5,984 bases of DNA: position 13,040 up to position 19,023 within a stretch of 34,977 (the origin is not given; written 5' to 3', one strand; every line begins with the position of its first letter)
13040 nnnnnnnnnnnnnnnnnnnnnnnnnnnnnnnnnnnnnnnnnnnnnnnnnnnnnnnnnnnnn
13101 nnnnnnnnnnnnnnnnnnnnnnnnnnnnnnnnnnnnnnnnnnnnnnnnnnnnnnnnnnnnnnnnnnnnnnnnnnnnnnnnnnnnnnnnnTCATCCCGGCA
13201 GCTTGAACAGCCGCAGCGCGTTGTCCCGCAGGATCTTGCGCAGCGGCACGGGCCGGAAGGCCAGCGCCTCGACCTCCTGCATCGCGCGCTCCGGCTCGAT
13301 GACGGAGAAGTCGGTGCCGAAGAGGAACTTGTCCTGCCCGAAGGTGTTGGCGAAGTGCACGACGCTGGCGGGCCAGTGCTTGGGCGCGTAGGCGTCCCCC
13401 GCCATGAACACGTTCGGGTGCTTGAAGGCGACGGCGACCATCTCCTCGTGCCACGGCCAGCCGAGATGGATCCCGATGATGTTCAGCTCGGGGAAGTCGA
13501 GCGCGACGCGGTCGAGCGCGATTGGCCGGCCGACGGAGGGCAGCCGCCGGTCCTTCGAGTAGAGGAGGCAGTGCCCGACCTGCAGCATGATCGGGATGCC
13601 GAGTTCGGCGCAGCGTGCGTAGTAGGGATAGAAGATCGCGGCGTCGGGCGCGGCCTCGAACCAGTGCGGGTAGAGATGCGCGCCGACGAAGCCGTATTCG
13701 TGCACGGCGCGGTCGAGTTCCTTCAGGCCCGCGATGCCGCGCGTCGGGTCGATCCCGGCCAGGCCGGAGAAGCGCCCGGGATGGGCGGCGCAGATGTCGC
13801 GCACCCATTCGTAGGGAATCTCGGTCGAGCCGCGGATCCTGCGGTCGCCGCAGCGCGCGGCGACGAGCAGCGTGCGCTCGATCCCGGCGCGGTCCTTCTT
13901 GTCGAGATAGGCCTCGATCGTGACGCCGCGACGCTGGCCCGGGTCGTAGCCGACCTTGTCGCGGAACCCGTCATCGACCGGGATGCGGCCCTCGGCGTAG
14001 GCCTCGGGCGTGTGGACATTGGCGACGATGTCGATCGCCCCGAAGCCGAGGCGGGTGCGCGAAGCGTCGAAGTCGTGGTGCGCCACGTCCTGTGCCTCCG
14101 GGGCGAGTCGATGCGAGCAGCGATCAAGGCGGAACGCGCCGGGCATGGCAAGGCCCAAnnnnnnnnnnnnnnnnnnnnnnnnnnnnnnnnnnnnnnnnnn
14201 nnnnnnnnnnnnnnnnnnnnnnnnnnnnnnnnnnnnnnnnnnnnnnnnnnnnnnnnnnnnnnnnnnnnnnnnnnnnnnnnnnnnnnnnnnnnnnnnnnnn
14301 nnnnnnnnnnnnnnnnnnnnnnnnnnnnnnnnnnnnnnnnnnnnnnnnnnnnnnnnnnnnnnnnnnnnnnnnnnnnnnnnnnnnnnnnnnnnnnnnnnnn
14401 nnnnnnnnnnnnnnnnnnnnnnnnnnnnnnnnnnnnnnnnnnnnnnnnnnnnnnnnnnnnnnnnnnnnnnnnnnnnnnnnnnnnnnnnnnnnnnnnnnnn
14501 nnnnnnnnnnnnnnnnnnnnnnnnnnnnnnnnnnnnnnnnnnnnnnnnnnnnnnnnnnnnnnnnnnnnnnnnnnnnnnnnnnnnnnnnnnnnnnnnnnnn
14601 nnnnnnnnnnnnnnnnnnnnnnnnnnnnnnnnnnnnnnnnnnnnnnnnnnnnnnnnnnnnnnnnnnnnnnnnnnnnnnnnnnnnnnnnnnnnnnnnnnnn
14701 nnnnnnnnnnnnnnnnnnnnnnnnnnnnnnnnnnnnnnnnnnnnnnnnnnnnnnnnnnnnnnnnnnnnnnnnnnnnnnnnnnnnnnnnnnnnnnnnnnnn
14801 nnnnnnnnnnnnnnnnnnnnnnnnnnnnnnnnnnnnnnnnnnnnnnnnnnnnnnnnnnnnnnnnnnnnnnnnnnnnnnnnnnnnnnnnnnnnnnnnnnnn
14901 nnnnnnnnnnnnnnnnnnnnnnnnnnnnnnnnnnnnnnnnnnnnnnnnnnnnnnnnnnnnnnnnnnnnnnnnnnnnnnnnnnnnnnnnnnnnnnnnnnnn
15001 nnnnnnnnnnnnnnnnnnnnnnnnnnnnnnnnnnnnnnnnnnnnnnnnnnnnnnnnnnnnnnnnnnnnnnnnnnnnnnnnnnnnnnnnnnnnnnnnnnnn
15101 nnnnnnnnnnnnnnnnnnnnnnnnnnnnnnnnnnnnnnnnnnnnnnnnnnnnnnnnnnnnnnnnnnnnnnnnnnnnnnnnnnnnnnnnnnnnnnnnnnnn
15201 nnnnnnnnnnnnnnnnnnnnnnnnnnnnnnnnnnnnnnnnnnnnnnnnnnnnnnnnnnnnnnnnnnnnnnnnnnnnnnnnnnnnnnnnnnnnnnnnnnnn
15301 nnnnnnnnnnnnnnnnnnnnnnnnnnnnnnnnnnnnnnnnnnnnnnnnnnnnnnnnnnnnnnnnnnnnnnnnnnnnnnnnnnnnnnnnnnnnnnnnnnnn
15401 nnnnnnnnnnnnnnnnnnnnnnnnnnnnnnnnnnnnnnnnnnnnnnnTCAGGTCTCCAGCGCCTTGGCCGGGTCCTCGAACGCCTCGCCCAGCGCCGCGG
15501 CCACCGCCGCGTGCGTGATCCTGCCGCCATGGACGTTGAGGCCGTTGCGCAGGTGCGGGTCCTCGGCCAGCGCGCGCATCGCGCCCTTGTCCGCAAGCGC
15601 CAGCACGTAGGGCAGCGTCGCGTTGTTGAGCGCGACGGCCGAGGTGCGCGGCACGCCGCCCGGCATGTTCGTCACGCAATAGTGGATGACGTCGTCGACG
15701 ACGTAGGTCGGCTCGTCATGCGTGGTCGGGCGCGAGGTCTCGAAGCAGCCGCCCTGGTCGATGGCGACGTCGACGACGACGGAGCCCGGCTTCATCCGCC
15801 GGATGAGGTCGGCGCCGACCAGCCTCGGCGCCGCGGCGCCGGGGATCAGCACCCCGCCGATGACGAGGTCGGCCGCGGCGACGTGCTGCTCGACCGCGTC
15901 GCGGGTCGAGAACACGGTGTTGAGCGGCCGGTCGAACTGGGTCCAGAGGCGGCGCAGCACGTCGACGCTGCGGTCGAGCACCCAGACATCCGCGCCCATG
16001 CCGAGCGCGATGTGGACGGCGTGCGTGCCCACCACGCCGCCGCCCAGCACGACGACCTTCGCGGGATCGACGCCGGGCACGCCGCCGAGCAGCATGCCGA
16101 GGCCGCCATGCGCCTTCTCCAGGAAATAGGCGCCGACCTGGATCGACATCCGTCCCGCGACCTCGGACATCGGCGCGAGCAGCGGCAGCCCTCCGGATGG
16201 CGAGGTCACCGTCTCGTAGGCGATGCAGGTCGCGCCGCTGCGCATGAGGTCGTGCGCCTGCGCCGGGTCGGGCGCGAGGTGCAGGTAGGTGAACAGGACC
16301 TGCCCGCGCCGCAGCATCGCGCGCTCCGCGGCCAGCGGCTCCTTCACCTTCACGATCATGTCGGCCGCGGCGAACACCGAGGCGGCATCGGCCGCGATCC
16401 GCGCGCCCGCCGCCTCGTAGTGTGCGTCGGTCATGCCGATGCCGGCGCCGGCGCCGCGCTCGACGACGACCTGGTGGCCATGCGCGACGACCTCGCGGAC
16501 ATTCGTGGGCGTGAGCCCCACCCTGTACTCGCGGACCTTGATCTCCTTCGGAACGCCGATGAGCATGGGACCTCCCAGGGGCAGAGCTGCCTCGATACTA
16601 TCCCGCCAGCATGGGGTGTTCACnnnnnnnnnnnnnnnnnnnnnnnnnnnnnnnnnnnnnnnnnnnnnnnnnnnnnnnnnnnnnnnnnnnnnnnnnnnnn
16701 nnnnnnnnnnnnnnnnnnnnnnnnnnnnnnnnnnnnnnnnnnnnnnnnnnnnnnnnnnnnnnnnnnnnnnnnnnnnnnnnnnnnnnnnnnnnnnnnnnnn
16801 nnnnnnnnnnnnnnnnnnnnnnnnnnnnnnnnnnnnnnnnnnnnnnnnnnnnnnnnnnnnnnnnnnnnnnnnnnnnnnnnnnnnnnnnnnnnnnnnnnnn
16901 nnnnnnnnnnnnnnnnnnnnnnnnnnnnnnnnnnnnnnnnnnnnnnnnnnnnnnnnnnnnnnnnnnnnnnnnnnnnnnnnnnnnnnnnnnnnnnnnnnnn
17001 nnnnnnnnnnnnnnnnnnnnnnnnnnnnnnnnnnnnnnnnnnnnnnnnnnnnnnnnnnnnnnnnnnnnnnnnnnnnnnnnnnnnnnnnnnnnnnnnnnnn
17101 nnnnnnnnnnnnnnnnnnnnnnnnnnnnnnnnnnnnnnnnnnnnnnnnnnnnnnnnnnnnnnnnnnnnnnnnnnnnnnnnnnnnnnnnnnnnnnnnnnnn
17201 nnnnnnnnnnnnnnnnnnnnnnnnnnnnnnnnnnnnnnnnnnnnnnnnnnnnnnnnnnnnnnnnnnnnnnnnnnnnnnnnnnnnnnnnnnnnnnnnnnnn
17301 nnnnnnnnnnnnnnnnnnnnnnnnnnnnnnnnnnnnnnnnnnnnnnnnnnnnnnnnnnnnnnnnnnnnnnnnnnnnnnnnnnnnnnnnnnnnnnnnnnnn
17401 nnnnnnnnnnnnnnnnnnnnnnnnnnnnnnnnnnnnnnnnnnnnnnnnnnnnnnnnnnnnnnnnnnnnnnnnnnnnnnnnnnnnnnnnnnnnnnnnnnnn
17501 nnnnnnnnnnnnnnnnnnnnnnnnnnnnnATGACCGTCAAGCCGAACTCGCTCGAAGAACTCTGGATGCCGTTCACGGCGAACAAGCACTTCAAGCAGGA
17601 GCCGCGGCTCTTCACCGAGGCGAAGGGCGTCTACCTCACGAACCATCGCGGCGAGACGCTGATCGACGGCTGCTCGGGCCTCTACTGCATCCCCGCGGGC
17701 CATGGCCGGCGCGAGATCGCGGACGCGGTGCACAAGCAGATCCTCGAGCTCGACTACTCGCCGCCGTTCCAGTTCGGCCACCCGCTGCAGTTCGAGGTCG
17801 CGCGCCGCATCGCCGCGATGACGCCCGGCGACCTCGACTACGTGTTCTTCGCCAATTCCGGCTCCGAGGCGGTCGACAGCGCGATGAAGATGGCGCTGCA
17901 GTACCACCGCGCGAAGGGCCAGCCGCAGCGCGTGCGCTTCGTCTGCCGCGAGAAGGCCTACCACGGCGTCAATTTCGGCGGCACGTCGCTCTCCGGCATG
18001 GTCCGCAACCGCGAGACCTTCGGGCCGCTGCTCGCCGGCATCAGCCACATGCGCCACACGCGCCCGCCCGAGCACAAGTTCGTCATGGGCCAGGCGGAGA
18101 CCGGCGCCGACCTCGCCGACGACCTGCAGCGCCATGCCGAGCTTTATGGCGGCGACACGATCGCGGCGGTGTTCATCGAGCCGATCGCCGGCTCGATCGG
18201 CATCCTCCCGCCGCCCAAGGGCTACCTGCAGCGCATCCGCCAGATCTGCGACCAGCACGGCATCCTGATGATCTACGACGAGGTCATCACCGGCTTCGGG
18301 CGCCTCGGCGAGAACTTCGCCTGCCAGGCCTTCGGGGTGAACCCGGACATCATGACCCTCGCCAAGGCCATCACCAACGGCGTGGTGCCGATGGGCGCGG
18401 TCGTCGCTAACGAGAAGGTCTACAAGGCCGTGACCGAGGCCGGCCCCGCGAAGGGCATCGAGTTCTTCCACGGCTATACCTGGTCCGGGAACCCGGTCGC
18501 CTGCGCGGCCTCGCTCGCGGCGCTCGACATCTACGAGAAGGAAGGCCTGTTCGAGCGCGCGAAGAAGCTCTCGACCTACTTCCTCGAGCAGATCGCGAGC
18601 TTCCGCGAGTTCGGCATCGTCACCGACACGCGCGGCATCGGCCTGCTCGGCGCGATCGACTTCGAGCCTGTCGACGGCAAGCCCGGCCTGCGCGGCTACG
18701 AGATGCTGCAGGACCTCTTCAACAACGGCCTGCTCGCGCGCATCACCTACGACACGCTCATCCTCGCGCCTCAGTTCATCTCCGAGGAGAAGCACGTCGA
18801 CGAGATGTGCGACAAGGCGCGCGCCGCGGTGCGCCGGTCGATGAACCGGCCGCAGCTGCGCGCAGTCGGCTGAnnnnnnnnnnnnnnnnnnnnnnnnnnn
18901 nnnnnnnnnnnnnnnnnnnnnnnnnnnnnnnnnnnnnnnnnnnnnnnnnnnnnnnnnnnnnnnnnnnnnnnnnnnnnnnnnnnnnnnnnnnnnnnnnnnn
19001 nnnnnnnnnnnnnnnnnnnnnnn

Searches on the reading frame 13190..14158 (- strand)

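Call 32: search_protein_families(library=pfam, proteins=[window:13190-14158:-])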
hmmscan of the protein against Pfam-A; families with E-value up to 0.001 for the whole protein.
window:13190-14158:- (322 aa): 1 family
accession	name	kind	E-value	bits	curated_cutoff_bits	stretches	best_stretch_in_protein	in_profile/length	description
PF04909.20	Amidohydro_2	-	1.6e-39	136.8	26.4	1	116-320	66-289/289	Amidohydrolase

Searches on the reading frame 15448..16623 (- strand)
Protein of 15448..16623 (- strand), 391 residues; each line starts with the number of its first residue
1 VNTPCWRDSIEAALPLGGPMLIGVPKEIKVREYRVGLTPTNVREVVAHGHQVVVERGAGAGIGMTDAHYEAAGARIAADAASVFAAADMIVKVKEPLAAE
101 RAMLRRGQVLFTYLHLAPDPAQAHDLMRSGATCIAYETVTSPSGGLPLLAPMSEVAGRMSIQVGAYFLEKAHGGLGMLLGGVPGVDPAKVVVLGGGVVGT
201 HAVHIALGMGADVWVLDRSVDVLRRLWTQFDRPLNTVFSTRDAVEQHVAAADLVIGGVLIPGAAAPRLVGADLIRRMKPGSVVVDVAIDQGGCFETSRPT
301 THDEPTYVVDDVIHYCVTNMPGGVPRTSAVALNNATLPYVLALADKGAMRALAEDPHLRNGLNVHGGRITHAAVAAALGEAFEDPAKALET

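Call 32: search_protein_families(library=pfam, proteins=[window:15448-16623:-])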
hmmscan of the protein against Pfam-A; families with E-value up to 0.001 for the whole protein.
window:15448-16623:- (391 aa): 4 families
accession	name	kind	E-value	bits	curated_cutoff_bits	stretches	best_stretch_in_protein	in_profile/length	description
PF01262.27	AlaDh_PNT_C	-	1e-84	283.7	23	1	160-371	1-213/214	Alanine dehydrogenase/PNT, C-terminal domain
PF05222.21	AlaDh_PNT_N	-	7.7e-49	165.9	30.4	1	23-156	1-136/136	Alanine dehydrogenase/PNT, N-terminal domain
PF02826.25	2-Hacid_dh_C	-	0.00011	22.1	25.1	1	188-287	37-127/178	D-isomer specific 2-hydroxyacid dehydrogenase, NAD binding domain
PF02882.25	THF_DHG_CYH_C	-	0.00065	19.5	27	0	210-334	36-151/160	Tetrahydrofolate dehydrogenase/cyclohydrolase, NAD(P)-binding domain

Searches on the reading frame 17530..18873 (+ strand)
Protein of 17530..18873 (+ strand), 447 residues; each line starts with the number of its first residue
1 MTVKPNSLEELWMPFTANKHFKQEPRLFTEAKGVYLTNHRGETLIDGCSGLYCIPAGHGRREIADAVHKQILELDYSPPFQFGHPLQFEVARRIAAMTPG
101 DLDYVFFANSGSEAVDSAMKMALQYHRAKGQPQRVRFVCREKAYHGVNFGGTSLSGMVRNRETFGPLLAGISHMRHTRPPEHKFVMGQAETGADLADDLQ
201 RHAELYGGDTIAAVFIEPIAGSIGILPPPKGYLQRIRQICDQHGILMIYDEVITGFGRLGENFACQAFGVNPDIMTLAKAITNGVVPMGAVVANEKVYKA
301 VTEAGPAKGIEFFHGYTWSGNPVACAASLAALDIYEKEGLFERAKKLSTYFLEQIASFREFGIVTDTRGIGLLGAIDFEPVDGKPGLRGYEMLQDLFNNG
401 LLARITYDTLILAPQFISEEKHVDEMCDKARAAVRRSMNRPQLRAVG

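Call 8: find_encoding_contigs(protein=window:17530-18873:+, flank=10000, max_places=10)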
Protein window:17530-18873:+ (447 aa): no gene with exactly this product is on record in the collection.

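Call 26: find_related_loci(query=window:17530-18870:+, collection=genome_contigs, flank=10000)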
Query window:17530-18870:+ (447 aa) in genome_contigs; peptide patterns used: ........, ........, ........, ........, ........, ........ (x = any residue, [..] = any of these).
599 stretches matched a pattern (row limit reached: there are more); 582 encode a relative of the query (tblastn E <= 1e-3); the best 80 are kept; 80 distinct loci.
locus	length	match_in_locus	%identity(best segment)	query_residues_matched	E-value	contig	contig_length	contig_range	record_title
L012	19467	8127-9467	99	1-447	0e+0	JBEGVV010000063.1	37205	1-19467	MAG: Pseudomonadota bacterium isolate riogrande_2019_sw_WHONDRS-S19S_0066_B_bin.37 scaffold_390489, whole genome shotgun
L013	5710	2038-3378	98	1-447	0e+0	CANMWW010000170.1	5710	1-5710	MAG: Alphaproteobacteria bacterium isolate ZE-Oct18-107 genome assembly, contig: ZE-Oct18-C21555, whole genome shotgun s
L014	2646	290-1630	93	1-447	0e+0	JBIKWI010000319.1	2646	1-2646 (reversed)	MAG: Tagaea sp. isolate ME2015-09-13_3300035666_group6_bin128 Rohwer_bin1822_scaffold_91424_c1, whole genome shotgun seq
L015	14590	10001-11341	93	1-447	0e+0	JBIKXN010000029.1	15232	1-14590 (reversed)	MAG: Alphaproteobacteria bacterium isolate ME2015-09-26_3300035689_group6_bin48 Rohwer_bin1818_scaffold_1870_c1, whole g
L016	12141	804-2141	70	1-447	0e+0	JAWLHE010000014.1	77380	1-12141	MAG: Alphaproteobacteria bacterium isolate 30dZY2.bin.37 NODE_547_length_77380_cov_16.131404, whole genome shotgun seque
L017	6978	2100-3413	66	6-444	0e+0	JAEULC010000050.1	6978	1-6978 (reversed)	MAG: Rhodospirillales bacterium isolate new MAG-111 k141_4135312, whole genome shotgun sequence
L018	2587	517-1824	62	1-436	0e+0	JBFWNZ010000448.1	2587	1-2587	MAG: Alphaproteobacteria bacterium isolate CA_2019_TPBF_124 NODE_155074_length_2587_cov_3.975610_TPBF, whole genome shot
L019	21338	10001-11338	89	1-446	0e+0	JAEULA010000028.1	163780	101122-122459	MAG: Alphaproteobacteria bacterium isolate new MAG-109 k141_1552801, whole genome shotgun sequence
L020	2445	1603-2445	91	1-281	0e+0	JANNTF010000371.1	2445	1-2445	MAG: Alphaproteobacteria bacterium isolate SOY_31_concoct_297_sub SOY_31_k141_314867, whole genome shotgun sequence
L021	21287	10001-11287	60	3-431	7e-179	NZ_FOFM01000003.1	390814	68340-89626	Pseudovibrio axinellae strain DSM 24994, whole genome shotgun sequence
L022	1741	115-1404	58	6-435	0e+0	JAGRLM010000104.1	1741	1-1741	MAG: Nitratireductor sp. isolate HKST-UBA65 2010_64124, whole genome shotgun sequence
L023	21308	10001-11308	57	1-437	2e-175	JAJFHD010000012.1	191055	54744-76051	MAG: Alphaproteobacteria bacterium isolate OFTM70 OFTM70_11, whole genome shotgun sequence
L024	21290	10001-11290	58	6-435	3e-175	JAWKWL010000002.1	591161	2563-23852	MAG: Nitratireductor sp. isolate ABC2.60 ABC2.60.fa-2, whole genome shotgun sequence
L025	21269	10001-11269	60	12-436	1e-174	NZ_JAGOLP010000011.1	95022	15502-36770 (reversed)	MAG: Ferrovibrio sp. isolate Gw_Bodden_bin_55 Gw_Bodden_272_length_95022_cov_5.927657, whole genome shotgun sequence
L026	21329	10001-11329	57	1-444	2e-173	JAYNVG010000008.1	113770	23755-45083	MAG: Thalassospiraceae bacterium isolate 139561_S162_metabat_bins_2.tsv.241 NODE_98_length_113770_cov_10.026980, whole g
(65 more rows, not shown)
